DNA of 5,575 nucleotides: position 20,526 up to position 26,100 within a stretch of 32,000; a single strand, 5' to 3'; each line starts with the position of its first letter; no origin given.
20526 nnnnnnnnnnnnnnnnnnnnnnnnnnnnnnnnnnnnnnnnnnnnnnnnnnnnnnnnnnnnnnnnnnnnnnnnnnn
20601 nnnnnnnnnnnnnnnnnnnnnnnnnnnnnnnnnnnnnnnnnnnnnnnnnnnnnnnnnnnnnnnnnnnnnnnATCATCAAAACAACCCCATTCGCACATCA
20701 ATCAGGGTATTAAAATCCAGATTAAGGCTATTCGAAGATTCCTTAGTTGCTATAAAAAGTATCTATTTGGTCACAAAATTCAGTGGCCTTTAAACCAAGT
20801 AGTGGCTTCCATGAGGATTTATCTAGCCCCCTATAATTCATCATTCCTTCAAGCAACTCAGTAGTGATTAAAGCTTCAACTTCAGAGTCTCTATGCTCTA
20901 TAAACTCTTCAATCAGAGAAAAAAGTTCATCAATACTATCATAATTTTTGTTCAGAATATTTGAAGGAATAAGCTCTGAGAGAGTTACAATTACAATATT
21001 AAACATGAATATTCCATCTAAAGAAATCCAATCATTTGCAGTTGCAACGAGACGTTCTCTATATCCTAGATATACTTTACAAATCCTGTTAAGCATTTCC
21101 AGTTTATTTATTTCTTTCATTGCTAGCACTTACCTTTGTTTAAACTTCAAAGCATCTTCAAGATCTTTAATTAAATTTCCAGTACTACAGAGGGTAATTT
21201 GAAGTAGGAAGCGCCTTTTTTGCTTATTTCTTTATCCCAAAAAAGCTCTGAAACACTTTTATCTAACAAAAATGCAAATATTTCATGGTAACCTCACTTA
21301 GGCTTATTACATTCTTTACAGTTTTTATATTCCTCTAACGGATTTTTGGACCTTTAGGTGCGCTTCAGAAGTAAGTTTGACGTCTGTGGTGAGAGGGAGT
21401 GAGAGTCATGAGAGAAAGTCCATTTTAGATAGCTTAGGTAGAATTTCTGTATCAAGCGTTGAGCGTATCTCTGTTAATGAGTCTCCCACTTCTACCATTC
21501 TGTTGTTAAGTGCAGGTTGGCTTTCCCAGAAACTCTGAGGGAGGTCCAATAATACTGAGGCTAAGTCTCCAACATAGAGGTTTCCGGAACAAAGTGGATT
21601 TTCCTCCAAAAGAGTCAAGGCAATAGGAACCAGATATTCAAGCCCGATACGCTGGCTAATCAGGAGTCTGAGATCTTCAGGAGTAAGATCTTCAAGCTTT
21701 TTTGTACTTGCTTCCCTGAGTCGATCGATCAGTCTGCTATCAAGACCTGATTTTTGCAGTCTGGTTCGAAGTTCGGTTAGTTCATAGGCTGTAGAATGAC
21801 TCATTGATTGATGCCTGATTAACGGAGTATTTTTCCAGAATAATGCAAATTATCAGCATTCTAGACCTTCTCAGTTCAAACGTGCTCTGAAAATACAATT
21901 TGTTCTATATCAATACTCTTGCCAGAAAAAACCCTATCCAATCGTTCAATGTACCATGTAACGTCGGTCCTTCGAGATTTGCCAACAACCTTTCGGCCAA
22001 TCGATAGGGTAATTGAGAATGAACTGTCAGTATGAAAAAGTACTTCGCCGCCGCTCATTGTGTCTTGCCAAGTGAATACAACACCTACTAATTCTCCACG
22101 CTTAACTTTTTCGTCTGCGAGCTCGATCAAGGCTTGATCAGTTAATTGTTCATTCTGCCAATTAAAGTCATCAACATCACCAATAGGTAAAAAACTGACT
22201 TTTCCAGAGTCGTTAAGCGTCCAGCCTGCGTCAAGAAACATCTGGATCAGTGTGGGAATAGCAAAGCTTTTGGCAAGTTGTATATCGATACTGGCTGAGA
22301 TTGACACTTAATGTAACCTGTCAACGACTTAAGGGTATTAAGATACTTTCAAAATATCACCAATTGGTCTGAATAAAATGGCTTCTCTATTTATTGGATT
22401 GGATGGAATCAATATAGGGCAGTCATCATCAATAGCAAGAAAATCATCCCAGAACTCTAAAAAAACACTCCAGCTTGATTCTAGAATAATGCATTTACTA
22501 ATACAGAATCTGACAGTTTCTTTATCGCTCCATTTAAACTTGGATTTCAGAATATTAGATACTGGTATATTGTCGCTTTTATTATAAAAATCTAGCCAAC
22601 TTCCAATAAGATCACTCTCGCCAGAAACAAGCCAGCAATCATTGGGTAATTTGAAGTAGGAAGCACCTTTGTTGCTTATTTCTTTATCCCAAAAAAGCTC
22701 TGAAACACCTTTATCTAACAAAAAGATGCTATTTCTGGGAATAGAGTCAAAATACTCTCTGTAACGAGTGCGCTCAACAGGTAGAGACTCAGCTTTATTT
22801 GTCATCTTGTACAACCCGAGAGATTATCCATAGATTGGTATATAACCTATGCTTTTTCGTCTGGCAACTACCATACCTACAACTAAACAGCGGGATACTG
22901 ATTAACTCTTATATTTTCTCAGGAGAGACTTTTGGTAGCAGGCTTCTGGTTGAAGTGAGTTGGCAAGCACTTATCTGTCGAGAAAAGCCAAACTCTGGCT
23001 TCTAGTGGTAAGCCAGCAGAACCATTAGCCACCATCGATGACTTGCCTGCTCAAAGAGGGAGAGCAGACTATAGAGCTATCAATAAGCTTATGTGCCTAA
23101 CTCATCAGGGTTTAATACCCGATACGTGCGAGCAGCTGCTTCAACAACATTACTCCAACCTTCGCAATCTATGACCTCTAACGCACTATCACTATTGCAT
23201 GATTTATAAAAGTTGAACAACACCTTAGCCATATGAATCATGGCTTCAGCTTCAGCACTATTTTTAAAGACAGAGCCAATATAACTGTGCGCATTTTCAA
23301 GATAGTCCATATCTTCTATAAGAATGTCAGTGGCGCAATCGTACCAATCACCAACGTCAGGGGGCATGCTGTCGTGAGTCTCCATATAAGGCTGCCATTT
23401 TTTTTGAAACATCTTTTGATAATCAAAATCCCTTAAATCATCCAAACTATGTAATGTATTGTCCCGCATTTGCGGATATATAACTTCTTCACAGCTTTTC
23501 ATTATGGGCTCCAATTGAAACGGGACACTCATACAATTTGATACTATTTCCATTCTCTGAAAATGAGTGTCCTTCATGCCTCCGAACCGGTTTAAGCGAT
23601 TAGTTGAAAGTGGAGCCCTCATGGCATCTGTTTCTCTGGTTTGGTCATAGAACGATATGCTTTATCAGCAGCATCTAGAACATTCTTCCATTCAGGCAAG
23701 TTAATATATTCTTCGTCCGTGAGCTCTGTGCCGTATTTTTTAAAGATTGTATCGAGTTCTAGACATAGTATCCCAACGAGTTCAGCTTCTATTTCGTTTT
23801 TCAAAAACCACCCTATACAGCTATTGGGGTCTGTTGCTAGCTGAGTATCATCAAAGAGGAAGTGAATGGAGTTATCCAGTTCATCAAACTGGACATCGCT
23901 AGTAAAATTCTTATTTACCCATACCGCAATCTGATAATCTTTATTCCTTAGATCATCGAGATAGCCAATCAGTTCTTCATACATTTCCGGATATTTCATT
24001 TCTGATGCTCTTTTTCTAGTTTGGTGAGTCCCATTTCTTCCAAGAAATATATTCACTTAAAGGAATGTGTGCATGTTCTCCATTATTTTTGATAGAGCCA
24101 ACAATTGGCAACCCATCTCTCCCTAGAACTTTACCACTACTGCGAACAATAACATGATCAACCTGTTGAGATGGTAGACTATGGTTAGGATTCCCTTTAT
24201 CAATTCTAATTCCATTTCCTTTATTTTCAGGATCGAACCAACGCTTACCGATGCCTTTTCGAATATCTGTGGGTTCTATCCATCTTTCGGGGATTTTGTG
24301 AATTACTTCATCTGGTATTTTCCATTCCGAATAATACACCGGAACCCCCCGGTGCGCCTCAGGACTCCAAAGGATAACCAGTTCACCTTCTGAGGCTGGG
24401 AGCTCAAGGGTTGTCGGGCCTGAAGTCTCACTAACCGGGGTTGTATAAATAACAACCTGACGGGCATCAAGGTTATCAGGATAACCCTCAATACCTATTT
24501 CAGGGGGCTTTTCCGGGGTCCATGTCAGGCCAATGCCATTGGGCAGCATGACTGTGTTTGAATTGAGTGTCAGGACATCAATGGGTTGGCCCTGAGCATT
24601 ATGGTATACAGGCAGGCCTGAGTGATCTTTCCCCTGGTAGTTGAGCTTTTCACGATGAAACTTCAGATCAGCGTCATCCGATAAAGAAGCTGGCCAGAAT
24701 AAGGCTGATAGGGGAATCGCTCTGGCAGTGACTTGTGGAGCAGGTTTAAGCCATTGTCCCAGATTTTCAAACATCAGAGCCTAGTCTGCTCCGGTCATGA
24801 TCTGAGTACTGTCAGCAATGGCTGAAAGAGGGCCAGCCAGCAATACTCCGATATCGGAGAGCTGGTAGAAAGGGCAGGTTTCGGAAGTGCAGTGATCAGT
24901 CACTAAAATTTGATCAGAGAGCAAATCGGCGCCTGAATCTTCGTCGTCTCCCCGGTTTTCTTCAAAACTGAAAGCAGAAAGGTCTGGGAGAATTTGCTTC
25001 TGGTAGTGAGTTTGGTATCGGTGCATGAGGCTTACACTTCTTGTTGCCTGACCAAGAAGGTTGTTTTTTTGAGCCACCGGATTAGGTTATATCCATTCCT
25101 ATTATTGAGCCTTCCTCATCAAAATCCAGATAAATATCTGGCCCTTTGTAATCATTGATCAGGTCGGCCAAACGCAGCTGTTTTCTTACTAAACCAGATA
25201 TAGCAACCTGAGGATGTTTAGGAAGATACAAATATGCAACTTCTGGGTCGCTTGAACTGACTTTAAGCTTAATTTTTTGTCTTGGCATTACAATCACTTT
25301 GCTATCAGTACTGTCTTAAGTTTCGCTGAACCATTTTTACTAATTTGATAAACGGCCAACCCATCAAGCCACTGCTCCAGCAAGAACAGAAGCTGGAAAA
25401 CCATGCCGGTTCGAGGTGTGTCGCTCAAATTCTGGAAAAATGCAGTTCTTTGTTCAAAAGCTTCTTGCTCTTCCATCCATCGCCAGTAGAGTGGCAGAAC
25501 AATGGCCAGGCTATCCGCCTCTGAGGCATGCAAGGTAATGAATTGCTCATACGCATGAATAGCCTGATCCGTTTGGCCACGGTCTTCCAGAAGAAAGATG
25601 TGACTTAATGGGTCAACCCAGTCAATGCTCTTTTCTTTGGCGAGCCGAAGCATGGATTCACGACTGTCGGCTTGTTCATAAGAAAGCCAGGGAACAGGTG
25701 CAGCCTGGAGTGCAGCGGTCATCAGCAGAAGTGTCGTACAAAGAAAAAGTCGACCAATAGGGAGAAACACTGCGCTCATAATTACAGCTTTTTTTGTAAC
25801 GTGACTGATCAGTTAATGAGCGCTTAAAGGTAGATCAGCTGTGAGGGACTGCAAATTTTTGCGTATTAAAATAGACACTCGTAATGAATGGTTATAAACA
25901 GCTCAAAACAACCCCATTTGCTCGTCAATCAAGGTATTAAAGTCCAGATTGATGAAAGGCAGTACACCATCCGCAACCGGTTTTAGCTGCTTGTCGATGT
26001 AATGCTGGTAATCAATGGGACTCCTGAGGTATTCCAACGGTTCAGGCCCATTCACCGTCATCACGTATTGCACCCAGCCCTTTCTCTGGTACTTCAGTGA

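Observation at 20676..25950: AT-rich cassette island inserted exactly at the polB stop, marked by a duplicated polB 3' terminus and lacking any recombinase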

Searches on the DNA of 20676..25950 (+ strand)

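Call 70: search_dna_similar(query=window:20676-25950:+, collection=plasmids, mode=distant, max_rows=10)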
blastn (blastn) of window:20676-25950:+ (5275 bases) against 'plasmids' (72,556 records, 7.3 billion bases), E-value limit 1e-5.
Records with a match: 1; places in all: 1; records where one place covers at least 80% of the query: 0.
Best place of each record, by identity: 60-80% 1.
By first word of the organism name: Cronobacter 1.
By predicted mobility (MOB-suite, as given by PLSDB): non-mobilizable 1.
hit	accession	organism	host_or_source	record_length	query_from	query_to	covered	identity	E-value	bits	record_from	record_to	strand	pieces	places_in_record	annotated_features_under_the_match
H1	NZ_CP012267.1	Cronobacter dublinensis subsp. dublinensis LMG 23823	milk powder production facility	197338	3342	3559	4%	71.1%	4e-20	110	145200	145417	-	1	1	hypothetical protein (x2)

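Call 71: search_dna_similar(query=window:20676-25950:+, collection=phages, mode=distant, max_rows=10)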
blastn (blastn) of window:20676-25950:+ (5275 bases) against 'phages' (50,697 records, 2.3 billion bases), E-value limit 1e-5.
No match.
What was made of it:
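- No similarity to phages or plasmids, apart from the toxin domain (calls 70, 71).
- Tried and rejected: Phage or plasmid origin: no DNA match, except the toxin domain on a Cronobacter plasmid (calls 70, 71).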

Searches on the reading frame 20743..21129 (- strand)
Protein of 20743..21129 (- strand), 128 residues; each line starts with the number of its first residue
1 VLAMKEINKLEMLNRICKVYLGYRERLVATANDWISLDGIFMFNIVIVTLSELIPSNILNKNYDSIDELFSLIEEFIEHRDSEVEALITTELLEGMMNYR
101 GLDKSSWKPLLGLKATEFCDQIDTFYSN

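Call 6: search_protein_families(library=pfam, max_evalue=0.1, proteins=[window:20743-21129:-])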
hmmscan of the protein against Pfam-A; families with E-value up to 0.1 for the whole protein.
window:20743-21129:- (128 aa): 1 family
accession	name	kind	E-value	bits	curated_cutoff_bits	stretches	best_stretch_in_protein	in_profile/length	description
PF24722.1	DUF7674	-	1.2e-06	29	27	1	43-111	26-93/111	Domain of unknown function (DUF7674)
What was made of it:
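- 20743..21129 (-): DUF7674 protein, the last gene of the array. Pfam 1.2e-6 (call 6).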

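Call 7: search_protein_families(library=ncbifam, max_evalue=0.1, proteins=[window:20743-21129:-])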
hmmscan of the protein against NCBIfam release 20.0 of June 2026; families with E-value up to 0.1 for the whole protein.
window:20743-21129:- (128 aa): 0 families

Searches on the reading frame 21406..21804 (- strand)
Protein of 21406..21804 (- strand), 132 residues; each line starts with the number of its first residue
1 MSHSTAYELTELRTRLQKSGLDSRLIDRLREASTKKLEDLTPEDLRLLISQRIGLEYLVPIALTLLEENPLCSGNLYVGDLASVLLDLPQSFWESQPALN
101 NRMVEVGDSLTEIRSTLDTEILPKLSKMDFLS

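Call 6: search_protein_families(library=pfam, max_evalue=0.1, proteins=[window:21406-21804:-])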
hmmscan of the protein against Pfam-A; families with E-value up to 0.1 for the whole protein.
window:21406-21804:- (132 aa): 2 families
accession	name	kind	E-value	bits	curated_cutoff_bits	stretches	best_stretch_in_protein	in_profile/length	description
PF18616.6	CdiI_3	-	1.5e-21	76.6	28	1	21-101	12-93/95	CDI immunity proteins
PF23426.1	DUF7114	-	0.011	15.7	27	1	27-68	5-46/210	Family of unknown function (DUF7114)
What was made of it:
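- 21406..21804 (-): CdiI_3 family CDI immunity protein. Pfam 1.5e-21 (call 6).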

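Call 7: search_protein_families(library=ncbifam, max_evalue=0.1, proteins=[window:21406-21804:-])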
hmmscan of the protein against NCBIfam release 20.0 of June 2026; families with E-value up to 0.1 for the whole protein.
window:21406-21804:- (132 aa): 1 family
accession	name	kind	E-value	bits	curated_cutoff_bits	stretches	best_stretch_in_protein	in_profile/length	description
TIGR04342.1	EXLDI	subfamily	0.063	13.6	32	0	91-127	76-112/124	EXLDI protein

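Call 53: find_encoding_contigs(protein=window:21406-21804:-, flank=10000, max_places=6)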
Protein window:21406-21804:- (132 aa): 1 contig read that carries it; 1 place shown.
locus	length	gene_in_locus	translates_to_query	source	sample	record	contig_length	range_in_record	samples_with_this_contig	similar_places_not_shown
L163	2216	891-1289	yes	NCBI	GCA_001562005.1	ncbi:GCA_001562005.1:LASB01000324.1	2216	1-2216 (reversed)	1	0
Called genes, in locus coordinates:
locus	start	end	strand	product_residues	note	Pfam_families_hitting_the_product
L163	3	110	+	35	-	?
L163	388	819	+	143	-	-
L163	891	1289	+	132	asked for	PF18616:CdiI_3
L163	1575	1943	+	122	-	PF24722:DUF7674 (weak)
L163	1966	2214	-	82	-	?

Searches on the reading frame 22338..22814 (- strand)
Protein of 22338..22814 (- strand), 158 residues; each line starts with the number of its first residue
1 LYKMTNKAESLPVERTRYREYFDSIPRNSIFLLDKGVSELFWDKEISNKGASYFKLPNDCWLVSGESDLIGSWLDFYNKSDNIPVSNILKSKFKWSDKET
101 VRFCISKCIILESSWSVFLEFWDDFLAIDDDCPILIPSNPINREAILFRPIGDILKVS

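Call 6: search_protein_families(library=pfam, max_evalue=0.1, proteins=[window:22338-22814:-])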
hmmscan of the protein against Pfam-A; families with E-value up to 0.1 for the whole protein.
window:22338-22814:- (158 aa): 2 families
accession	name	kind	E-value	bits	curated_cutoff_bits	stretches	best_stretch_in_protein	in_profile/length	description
PF11163.13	DUF2947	-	2.4e-16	60.4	25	1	29-139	27-136/152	Protein of unknown function (DUF2947)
PF15966.10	F-box_4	-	0.046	14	32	1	31-74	42-85/116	F-box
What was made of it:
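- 22338..22814 (-): DUF2947 protein, an immunity-type candidate. Pfam 2.4e-16 (call 6).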

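Call 7: search_protein_families(library=ncbifam, max_evalue=0.1, proteins=[window:22338-22814:-])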
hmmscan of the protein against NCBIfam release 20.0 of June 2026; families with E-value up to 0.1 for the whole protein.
window:22338-22814:- (158 aa): 0 families

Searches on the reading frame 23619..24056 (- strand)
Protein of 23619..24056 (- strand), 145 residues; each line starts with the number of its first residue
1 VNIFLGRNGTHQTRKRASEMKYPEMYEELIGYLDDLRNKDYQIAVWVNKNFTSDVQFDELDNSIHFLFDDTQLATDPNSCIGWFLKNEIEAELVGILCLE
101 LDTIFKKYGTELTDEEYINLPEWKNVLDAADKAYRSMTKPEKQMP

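Call 6: search_protein_families(library=pfam, max_evalue=0.1, proteins=[window:23619-24056:-])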
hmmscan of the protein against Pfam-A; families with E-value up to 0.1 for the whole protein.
window:23619-24056:- (145 aa): 2 families
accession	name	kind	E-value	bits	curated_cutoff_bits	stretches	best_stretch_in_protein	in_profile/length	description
PF25656.1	DUF7945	-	1.2e-20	74.4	27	1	20-141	1-119/123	Domain of unknown function (DUF7945)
PF16387.11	DUF4996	-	0.074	14.1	33.7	0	11-89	21-87/102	Domain of unknown function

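Call 7: search_protein_families(library=ncbifam, max_evalue=0.1, proteins=[window:23619-24056:-])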
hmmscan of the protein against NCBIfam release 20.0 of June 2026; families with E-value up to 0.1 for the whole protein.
window:23619-24056:- (145 aa): 1 family
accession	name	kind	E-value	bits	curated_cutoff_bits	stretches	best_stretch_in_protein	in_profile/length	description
NF047838.1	SCO4402_fam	subfamily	1.5e-39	134.9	50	1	20-138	1-119/119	SCO4402 family protein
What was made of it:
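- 23619..23999 (-): Cognate immunity gene (DUF7945 / SCO4402 family). Pfam 1.2e-20, NCBIfam 1.5e-39 (calls 6, 7).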
